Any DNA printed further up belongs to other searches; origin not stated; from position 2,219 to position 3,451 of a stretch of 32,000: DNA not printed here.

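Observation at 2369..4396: Translationally coupled three-gene cassette: two paralogous pol-beta nucleotidyltransferases flanking a small unknown protein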

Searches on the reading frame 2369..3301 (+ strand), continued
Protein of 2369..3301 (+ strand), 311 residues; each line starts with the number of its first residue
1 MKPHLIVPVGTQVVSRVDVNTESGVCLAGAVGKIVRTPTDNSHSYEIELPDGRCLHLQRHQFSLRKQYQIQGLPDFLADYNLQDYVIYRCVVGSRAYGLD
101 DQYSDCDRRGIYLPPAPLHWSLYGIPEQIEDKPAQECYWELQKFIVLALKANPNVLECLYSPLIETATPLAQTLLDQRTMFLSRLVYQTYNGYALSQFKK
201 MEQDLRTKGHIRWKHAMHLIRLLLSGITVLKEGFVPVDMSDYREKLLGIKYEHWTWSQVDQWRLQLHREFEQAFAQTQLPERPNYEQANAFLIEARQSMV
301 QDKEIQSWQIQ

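Call 73: search_protein_representatives(protein=window:2369-3301:+)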
Query: 311 residues. Proteins with E-value up to 0.001 (for the whole library): 6159; up to 1e-10: 2678; up to 1e-30: 274. The best 150 are listed.
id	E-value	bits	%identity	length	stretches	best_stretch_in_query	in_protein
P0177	1.2e-137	474.6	70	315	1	4-302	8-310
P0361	8.7e-110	383.2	58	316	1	2-302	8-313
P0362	1.1e-102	359.8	57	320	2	79-301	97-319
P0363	5.0e-97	341.2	63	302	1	68-300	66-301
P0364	4.1e-91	321.8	55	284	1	17-298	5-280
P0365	1.9e-89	316.3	52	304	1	7-298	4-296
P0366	2.5e-87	309.4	52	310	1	10-302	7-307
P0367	7.9e-87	307.8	49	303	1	7-298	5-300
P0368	5.2e-85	301.8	42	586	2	7-303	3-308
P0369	5.6e-82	291.8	45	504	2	82-297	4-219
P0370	1.6e-80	287.0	66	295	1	86-269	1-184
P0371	4.1e-80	285.7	56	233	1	76-299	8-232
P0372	2.1e-77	276.8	45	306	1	2-300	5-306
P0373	3.5e-77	276.1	50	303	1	31-298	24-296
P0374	1.5e-75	270.7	60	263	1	116-301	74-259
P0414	6.6e-56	206.2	38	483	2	84-298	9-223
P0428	3.5e-52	193.9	35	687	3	5-203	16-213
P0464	2.3e-46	174.8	33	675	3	6-206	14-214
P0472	1.1e-45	172.5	33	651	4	6-233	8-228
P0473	2.0e-45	171.8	32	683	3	5-206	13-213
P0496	4.3e-43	164.1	33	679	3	4-208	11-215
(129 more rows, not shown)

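Call 76: list_cluster_members(proteins=[P0368, P0369, P0414, P0428, P0464, P0472, P0473, P0496])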
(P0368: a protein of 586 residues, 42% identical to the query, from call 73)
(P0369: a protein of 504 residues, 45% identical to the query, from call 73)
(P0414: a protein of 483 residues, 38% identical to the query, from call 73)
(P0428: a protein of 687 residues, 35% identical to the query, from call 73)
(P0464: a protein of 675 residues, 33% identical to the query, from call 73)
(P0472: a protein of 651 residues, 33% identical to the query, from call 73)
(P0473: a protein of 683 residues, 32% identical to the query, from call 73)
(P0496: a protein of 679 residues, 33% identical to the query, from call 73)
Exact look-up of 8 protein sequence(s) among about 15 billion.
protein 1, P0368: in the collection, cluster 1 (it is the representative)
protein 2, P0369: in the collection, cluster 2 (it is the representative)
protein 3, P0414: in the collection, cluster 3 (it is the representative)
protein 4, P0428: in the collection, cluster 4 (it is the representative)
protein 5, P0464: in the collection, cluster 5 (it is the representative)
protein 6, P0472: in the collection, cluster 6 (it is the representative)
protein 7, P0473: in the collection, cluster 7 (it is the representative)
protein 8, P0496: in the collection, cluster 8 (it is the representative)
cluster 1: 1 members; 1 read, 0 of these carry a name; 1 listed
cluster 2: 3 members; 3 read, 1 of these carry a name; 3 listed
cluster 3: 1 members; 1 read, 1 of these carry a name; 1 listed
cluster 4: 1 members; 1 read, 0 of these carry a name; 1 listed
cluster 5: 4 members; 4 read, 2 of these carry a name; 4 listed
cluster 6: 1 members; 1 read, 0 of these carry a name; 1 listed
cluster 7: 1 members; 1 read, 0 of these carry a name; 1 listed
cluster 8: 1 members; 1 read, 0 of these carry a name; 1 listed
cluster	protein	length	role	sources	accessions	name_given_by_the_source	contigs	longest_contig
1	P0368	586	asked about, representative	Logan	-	-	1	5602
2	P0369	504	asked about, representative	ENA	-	-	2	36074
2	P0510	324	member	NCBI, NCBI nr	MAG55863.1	MAG: nucleotidyltransferase [Planctomycetes bacterium] | nucleotidyltransferase [Planctomycetota bacterium]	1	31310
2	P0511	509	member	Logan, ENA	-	-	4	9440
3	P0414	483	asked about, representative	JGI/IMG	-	predicted nucleotidyltransferase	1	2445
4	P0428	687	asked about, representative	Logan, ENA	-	-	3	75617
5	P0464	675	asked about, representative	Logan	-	-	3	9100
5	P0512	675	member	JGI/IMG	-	predicted nucleotidyltransferase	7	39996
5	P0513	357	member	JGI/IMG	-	hypothetical protein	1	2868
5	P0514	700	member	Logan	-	-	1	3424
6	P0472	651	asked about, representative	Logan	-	-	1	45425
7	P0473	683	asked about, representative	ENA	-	-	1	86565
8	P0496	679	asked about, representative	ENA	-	-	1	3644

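Call 84: search_protein_families(library=phrogs, proteins=[window:2369-3301:+], max_evalue=0.001)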
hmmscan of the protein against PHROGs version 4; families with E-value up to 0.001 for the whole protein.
window:2369-3301:+ (311 aa): 2 families
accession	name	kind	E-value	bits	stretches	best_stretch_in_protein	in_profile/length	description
phrog_388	-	DNA, RNA and nucleotide metabolism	1.2e-41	143.9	2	81-205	33-163/351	nucleotidyltransferase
phrog_14344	-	DNA, RNA and nucleotide metabolism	1.3e-11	45.8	1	86-226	29-170/262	nucleotidyltransferase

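Call 85: search_solved_structures(query=A2, max_evalue=1)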
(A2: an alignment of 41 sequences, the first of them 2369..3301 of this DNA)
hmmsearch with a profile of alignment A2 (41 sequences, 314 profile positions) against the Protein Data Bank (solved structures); distinct sequences matched with E-value up to 1: 1.
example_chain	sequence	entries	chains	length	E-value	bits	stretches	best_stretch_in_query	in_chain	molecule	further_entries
2l8d_A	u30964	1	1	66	0.16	14.1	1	40-76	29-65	Lamin-B receptor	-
